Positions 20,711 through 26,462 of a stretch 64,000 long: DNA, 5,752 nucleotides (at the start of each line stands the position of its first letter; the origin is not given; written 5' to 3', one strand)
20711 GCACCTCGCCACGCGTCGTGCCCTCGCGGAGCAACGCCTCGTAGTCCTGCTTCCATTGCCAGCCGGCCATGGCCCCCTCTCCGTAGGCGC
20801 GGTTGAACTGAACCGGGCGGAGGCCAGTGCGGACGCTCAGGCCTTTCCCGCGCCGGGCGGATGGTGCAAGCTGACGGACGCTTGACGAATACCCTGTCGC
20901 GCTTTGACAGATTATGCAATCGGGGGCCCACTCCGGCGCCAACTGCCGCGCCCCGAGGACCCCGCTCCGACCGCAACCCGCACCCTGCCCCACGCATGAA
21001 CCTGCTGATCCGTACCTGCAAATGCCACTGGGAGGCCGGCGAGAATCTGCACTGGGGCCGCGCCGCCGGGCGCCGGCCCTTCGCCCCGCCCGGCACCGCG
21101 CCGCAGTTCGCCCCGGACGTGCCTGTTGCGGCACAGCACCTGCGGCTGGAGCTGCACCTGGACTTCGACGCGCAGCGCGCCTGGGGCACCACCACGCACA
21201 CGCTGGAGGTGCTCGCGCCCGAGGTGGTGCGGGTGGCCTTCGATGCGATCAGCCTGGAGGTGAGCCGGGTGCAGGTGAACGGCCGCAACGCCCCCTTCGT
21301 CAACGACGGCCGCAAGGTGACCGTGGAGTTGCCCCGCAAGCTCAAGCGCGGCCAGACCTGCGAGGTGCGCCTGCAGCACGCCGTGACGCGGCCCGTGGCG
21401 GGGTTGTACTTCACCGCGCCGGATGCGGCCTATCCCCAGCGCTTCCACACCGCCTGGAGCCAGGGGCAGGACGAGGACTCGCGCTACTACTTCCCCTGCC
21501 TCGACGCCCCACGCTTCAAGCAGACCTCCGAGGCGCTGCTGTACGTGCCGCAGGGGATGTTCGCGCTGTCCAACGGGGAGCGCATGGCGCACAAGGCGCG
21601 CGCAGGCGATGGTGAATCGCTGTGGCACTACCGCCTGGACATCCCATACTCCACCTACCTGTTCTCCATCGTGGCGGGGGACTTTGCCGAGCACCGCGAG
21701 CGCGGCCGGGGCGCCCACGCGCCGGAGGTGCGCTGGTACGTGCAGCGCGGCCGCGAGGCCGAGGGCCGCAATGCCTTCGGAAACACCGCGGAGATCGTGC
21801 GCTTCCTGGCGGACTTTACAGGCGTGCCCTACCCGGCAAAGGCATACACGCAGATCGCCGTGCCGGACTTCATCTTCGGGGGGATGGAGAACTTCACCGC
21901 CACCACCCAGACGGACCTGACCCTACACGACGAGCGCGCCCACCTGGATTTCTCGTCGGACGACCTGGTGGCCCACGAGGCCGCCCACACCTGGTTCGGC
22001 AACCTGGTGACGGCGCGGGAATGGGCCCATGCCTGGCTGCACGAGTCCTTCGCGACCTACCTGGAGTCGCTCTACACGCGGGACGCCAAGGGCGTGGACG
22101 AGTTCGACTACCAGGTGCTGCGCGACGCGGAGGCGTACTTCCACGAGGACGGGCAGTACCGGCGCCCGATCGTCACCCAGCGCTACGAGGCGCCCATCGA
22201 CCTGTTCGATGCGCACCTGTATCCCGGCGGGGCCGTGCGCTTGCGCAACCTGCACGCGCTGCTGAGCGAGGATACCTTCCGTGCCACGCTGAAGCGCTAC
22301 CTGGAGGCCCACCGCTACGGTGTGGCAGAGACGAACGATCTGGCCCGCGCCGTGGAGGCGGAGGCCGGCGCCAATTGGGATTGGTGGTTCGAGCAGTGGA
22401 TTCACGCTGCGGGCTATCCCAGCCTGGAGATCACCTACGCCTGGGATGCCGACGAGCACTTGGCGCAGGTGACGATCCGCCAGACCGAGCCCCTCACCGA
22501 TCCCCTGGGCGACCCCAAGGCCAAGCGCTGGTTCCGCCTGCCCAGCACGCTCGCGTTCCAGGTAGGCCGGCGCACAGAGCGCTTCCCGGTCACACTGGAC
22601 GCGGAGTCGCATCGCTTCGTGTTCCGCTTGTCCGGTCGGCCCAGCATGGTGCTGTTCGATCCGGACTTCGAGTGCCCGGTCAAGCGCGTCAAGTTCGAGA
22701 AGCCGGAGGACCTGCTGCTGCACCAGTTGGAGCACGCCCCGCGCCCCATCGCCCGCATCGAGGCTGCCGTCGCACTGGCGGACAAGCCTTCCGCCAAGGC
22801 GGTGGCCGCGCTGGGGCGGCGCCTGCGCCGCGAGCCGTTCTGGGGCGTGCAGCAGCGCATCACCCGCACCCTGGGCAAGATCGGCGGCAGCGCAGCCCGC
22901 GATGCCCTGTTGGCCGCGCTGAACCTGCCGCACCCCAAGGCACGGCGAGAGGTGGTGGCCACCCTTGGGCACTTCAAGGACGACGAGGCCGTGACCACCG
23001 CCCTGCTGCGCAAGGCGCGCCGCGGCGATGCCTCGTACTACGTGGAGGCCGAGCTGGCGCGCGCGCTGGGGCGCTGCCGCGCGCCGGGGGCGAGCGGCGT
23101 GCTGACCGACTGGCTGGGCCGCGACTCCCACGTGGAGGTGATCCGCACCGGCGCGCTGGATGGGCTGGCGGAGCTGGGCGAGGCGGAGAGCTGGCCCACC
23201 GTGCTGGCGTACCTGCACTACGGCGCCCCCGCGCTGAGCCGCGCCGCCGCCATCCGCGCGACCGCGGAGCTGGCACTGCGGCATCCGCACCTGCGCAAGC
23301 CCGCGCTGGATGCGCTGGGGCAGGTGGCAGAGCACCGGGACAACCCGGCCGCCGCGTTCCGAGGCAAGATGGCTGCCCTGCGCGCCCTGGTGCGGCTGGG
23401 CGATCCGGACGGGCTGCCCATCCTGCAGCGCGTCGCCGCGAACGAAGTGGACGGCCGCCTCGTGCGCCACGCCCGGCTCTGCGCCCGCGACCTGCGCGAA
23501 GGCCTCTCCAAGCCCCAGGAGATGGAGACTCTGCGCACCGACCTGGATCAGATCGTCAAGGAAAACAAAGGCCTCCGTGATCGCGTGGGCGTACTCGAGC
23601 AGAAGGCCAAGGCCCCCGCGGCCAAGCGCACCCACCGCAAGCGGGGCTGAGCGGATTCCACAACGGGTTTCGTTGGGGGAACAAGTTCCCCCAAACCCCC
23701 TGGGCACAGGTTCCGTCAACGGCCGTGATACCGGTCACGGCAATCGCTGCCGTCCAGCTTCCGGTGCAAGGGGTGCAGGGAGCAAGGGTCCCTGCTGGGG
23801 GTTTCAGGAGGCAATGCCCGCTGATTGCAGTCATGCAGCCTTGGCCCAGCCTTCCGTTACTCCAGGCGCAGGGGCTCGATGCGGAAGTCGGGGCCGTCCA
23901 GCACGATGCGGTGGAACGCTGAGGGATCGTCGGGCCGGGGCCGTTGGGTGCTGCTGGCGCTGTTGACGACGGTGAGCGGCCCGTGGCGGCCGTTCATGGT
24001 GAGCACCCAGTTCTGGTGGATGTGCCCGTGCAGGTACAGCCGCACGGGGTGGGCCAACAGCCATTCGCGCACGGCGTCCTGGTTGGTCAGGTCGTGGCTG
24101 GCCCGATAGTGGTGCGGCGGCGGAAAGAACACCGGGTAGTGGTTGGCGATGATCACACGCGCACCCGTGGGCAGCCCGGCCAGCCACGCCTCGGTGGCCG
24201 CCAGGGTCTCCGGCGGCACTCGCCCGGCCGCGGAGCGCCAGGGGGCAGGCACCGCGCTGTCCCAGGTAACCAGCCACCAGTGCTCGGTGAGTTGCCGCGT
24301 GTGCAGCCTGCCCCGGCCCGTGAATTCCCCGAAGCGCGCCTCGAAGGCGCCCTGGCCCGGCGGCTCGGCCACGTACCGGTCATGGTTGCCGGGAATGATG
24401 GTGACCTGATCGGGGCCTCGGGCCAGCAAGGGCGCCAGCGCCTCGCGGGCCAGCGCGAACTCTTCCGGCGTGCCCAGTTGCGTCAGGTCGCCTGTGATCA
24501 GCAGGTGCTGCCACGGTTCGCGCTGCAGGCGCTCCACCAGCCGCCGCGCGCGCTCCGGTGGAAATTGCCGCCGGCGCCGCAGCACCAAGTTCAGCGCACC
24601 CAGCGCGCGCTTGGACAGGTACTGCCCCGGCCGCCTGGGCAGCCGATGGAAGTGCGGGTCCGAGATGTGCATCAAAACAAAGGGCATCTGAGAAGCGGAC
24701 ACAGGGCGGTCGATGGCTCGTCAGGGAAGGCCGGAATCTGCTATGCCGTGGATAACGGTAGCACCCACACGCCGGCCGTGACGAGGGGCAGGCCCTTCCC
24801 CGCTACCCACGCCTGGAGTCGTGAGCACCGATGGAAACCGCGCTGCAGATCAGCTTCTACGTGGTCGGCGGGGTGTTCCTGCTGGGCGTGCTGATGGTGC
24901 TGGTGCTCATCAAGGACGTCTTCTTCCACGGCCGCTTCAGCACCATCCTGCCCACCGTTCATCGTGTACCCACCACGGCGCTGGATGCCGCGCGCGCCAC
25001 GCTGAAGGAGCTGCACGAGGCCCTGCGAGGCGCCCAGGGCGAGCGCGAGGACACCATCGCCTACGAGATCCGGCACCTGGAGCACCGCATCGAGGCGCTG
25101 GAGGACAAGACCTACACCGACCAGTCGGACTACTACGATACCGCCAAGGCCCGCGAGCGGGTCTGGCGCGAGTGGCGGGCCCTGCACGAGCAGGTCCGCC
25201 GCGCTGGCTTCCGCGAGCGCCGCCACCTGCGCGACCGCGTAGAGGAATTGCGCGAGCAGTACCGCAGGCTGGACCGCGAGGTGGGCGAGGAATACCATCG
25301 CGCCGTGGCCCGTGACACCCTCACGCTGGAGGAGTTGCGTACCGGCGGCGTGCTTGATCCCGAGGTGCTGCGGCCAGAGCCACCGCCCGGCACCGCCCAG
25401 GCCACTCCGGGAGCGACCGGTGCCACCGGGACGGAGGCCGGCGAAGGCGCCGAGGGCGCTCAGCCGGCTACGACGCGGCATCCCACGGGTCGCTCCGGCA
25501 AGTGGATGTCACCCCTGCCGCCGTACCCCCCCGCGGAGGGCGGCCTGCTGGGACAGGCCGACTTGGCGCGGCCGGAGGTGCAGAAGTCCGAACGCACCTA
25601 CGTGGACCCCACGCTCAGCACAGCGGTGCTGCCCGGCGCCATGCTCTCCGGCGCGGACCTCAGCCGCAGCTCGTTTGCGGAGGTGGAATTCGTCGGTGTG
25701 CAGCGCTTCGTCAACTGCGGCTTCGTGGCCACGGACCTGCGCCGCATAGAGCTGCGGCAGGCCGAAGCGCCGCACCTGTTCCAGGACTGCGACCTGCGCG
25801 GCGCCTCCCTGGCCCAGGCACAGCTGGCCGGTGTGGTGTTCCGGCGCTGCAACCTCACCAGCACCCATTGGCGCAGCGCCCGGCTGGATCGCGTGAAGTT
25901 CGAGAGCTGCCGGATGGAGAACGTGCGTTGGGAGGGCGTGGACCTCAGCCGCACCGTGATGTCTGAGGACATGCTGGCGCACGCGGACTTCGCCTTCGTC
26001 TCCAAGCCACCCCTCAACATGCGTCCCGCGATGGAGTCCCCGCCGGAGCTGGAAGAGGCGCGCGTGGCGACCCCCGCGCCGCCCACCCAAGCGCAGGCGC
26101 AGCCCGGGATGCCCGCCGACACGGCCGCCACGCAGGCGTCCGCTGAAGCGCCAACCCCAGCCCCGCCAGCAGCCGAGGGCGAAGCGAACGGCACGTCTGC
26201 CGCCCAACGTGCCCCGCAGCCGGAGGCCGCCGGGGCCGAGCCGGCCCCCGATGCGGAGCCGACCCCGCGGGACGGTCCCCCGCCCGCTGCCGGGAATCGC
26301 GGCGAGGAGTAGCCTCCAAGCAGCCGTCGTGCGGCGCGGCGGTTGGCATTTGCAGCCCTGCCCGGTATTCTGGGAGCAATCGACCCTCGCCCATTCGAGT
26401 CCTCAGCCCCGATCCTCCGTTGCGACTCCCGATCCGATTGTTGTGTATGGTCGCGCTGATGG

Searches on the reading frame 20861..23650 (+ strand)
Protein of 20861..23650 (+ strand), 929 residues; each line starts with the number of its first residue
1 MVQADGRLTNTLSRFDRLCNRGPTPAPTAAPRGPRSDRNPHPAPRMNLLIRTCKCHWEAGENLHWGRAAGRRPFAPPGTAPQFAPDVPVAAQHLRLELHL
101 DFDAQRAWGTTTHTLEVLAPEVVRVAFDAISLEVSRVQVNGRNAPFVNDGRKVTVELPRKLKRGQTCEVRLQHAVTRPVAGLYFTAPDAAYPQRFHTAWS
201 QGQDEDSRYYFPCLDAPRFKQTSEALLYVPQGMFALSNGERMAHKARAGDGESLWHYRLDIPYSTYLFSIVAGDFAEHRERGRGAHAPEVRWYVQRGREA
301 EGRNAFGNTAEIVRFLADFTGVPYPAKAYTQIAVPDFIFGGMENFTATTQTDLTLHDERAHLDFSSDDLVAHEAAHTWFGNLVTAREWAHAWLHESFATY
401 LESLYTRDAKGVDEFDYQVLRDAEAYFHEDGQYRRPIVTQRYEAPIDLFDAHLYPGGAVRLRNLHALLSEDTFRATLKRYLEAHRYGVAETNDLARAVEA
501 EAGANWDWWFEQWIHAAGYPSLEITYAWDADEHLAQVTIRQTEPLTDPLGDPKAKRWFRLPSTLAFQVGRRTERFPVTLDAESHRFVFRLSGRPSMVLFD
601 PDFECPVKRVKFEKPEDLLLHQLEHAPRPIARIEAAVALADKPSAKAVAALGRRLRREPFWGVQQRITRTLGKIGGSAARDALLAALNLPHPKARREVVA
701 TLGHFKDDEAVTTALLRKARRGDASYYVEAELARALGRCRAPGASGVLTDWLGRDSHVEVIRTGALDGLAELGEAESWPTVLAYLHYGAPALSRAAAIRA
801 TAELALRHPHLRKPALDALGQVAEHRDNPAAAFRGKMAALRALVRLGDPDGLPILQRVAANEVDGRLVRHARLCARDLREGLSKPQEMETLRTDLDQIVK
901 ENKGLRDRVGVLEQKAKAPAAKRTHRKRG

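Call 24: search_protein_families(library=pfam, proteins=[window:20861-23650:+], max_evalue=0.00001)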
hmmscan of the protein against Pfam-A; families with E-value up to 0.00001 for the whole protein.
window:20861-23650:+ (929 aa): 3 families
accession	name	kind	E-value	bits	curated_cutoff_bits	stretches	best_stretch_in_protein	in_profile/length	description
PF01433.26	Peptidase_M1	-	2.4e-42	145.4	27.7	1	305-513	2-218/218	Peptidase family M1 domain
PF13646.12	HEAT_2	-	2.9e-22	79.2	27.7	3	617-701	2-86/88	HEAT repeats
PF17900.6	Peptidase_M1_N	-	5.6e-17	62.9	25.8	1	92-267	3-186/186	Peptidase M1 N-terminal domain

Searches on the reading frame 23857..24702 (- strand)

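Call 24: search_protein_families(library=pfam, proteins=[window:23857-24702:-], max_evalue=0.00001)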
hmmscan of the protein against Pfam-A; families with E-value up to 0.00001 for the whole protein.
window:23857-24702:- (281 aa): 1 family
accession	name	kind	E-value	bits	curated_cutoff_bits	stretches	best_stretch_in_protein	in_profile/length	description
PF00149.33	Metallophos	-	2.3e-16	61.3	21.5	1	10-230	3-190/191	Calcineurin-like phosphoesterase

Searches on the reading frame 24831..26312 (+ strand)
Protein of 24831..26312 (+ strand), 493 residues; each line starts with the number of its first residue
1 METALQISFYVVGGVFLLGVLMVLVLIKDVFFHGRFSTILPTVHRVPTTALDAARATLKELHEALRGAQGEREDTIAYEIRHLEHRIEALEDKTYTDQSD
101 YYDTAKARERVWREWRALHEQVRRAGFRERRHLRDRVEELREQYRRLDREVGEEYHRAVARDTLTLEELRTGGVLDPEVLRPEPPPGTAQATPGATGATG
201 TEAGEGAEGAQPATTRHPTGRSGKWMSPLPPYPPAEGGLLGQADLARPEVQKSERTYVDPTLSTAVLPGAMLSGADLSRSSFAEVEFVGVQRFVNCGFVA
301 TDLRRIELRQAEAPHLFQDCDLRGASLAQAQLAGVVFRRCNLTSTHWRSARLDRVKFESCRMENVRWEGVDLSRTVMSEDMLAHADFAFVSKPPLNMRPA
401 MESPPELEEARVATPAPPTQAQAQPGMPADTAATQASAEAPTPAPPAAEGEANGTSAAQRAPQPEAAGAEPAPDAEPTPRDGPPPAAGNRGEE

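Call 24: search_protein_families(library=pfam, proteins=[window:24831-26312:+], max_evalue=0.00001)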
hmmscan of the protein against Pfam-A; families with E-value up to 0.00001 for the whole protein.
window:24831-26312:+ (493 aa): 3 families
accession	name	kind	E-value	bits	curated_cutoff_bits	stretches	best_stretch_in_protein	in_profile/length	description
PF13599.13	Pentapeptide_4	-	8.4e-15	55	38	1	317-387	8-78/78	Pentapeptide repeat region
PF00805.28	Pentapeptide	-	3.3e-14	52.5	20.2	0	317-343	3-29/40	Pentapeptide repeats (8 copies)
PF13576.12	Pentapeptide_3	-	2.9e-07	31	27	0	343-378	2-39/48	Pentapeptide repeats (9 copies)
